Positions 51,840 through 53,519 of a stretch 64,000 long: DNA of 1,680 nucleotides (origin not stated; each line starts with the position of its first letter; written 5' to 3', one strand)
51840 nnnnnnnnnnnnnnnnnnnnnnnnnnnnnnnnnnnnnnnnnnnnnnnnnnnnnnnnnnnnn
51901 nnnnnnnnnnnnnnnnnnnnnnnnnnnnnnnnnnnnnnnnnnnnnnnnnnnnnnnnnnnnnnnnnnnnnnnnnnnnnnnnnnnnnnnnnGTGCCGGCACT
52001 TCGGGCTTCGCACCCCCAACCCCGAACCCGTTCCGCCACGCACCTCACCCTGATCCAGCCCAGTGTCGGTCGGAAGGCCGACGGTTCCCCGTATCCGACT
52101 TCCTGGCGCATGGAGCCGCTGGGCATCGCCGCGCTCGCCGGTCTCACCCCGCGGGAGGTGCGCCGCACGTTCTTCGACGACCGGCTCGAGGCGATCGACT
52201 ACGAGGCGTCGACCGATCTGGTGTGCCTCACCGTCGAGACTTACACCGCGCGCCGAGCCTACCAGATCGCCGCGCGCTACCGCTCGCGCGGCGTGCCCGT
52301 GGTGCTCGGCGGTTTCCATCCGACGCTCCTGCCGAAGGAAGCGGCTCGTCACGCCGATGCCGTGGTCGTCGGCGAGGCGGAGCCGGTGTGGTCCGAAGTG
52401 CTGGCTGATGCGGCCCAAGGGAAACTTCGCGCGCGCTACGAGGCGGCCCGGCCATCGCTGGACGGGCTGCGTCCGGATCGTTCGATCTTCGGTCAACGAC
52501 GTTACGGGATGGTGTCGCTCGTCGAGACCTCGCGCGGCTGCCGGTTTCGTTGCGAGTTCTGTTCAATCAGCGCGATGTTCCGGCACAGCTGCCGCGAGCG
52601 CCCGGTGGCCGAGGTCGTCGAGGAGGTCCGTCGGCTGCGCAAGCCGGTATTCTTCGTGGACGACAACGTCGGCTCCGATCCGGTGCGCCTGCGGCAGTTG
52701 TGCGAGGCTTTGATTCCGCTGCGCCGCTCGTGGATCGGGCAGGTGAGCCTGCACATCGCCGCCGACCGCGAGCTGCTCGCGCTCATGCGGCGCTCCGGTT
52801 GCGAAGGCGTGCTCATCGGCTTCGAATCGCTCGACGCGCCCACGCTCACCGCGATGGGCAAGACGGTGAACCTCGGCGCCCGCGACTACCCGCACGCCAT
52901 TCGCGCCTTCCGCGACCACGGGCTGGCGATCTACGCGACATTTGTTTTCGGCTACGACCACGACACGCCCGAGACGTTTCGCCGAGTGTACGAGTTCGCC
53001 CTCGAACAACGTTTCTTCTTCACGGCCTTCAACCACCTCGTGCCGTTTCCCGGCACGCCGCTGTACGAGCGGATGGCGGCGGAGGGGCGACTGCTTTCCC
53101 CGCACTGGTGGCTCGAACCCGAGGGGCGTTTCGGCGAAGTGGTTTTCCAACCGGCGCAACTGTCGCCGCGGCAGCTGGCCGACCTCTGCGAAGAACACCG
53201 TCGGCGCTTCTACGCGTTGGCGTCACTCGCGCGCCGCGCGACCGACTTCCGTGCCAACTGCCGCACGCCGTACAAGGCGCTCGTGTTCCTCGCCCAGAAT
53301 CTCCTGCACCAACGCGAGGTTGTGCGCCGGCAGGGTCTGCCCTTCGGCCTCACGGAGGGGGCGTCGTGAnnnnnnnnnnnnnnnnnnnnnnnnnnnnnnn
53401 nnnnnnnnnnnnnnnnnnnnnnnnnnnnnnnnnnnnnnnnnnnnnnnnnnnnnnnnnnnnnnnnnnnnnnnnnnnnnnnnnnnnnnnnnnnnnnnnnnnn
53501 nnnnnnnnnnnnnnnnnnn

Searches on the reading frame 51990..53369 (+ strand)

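Call 61: search_protein_families(library=pfam, proteins=[window:51990-53369:+], max_evalue=0.00001)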
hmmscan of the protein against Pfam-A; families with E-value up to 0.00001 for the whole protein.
window:51990-53369:+ (459 aa): 2 families
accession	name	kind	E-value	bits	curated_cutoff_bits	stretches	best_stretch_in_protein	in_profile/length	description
PF04055.27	Radical_SAM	-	5.4e-14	53.1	29.5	1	178-337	1-166/166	Radical SAM superfamily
PF02310.24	B12-binding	-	4.5e-09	36.6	32.1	1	64-135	41-118/121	B12 binding domain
